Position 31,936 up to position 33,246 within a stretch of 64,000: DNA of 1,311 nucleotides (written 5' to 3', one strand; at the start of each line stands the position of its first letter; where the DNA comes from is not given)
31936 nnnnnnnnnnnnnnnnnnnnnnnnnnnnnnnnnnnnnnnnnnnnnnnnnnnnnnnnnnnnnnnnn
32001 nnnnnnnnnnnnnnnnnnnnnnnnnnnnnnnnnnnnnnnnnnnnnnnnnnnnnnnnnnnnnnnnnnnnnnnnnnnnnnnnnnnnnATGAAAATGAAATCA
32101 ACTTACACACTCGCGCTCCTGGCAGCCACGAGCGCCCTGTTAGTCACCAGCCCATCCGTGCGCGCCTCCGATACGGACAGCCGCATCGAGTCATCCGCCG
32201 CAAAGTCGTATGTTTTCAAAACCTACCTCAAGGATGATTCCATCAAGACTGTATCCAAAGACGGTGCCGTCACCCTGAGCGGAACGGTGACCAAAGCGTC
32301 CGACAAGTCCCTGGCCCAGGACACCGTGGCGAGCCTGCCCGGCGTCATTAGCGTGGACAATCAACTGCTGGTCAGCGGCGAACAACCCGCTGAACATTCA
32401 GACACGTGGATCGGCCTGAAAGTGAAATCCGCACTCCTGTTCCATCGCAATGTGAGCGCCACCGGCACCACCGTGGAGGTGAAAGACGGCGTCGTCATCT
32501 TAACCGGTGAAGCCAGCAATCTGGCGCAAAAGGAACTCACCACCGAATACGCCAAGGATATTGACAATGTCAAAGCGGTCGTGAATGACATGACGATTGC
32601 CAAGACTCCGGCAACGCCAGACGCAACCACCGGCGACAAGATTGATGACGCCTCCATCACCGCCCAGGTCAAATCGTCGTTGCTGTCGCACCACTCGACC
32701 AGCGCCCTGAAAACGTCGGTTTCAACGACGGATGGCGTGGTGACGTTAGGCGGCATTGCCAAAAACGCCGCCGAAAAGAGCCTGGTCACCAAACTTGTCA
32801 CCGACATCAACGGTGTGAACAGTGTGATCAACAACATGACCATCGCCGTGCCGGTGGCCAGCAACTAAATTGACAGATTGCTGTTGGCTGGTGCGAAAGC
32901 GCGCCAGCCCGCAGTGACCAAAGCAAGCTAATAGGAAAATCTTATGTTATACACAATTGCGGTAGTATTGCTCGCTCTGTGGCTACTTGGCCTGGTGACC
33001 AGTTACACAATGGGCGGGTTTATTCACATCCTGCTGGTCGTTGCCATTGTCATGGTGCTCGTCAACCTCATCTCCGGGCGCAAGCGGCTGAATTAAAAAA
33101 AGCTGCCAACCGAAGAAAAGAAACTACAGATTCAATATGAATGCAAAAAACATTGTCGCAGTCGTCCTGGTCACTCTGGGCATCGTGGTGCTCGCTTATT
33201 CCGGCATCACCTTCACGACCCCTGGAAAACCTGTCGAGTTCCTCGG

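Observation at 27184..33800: A stress-protein island in which most genes carry their own copy of the motif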

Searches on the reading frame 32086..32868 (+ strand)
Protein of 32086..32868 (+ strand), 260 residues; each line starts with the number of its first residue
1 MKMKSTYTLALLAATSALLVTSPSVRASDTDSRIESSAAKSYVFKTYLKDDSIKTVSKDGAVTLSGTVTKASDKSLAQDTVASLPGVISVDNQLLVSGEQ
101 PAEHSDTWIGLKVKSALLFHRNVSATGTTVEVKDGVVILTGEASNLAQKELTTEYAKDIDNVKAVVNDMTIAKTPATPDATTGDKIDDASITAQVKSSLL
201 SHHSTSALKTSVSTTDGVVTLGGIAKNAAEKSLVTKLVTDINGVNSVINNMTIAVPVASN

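Call 14: search_protein_families(library=pfam, max_evalue=0.01, proteins=[window:32086-32868:+])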
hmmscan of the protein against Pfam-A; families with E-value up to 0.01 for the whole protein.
window:32086-32868:+ (260 aa): 2 families
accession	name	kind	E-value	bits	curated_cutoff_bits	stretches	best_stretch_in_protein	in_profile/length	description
PF04972.22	BON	-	1.5e-43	147.4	27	3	105-172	1-68/69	BON domain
PF21937.1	Yop-YscD_ppl_2nd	-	0.00022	21.3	27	0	57-94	26-64/67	YscD/CdsD-like Bon-like domain 2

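Call 15: search_protein_families(library=ncbifam, max_evalue=0.01, proteins=[window:32086-32868:+])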
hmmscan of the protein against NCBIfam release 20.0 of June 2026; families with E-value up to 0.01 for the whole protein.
window:32086-32868:+ (260 aa): 4 families
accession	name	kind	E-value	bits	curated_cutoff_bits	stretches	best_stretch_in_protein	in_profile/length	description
NF007858.0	PRK10568.1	equivalog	2.2e-23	83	174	2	31-171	60-204/206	molecular chaperone OsmY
NF008247.1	PRK11023.1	equivalog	1.7e-13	50.8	184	2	134-252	77-189/192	division/outer membrane stress-associated lipid-binding lipoprotein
NF008399.0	PRK11198.1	equivalog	3.1e-09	37.4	134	0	187-256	23-91/149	peptidoglycan-binding protein LysM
NF051434.1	ArfA_OmpATb_N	equivalog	1.7e-06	28.3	81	0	117-170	60-113/114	channel-forming protein ArfA/OmpATb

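Call 19: find_encoding_contigs(protein=window:32086-32868:+, flank=10000, max_places=6)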
Protein window:32086-32868:+ (260 aa): 11 contigs read that carry it; 6 places shown.
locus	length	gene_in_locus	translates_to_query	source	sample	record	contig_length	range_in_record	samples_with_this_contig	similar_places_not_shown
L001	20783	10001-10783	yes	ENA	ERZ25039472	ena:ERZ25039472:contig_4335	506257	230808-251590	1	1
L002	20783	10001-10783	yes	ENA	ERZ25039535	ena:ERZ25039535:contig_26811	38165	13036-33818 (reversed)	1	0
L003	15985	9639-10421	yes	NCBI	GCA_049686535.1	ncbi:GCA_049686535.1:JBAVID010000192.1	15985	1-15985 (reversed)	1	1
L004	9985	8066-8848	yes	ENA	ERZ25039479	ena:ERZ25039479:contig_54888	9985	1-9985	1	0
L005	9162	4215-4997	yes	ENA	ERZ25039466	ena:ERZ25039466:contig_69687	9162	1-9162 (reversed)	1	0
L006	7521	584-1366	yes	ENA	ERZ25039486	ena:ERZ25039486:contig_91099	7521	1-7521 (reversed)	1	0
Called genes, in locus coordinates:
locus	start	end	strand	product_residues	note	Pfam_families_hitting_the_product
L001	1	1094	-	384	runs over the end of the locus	PF07730:HisKA_3, PF13581:HATPase_c_2 (weak), PF02518:HATPase_c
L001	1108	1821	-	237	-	PF07730:HisKA_3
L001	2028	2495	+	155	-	-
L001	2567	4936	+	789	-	PF00690:Cation_ATPase_N, PF00122:E1-E2_ATPase, PF00702:Hydrolase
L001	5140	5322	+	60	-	-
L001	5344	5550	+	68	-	PF05532:CsbD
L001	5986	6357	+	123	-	-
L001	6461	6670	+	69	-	PF07311:Dodecin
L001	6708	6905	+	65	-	-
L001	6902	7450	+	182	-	PF01025:GrpE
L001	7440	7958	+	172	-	PF00226:DnaJ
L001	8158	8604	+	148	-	PF16591:HBM, PF13870:CCDC113_CCDC96_CC (weak)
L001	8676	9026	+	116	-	PF04972:BON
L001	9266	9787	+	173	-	PF07813:LTXXQ (weak)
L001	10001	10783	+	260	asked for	PF04972:BON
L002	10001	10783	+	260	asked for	PF04972:BON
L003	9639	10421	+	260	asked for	PF04972:BON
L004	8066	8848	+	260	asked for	PF04972:BON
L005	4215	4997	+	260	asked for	PF04972:BON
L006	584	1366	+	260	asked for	PF04972:BON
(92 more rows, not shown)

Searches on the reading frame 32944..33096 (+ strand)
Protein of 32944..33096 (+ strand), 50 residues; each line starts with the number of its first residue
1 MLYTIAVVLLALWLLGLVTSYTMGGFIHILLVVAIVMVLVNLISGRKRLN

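Call 14: search_protein_families(library=pfam, max_evalue=0.01, proteins=[window:32944-33096:+])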
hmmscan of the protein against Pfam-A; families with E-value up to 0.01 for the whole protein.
window:32944-33096:+ (50 aa): 1 family
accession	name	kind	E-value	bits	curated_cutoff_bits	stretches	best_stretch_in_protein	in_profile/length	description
PF18919.5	DUF5670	-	4.5e-16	59.1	23.5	1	1-44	1-43/43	Family of unknown function (DUF5670)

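Call 15: search_protein_families(library=ncbifam, max_evalue=0.01, proteins=[window:32944-33096:+])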
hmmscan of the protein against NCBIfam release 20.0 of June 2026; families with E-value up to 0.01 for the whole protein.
window:32944-33096:+ (50 aa): 2 families
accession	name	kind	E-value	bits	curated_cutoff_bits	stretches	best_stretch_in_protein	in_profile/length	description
NF033488.1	lmo0937_fam_TM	equivalog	9.4e-18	64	30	1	2-45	1-43/43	lmo0937 family membrane protein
NF010230.0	PRK13682.1-5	equivalog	0.0007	19.8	89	1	4-49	10-53/53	hypothetical protein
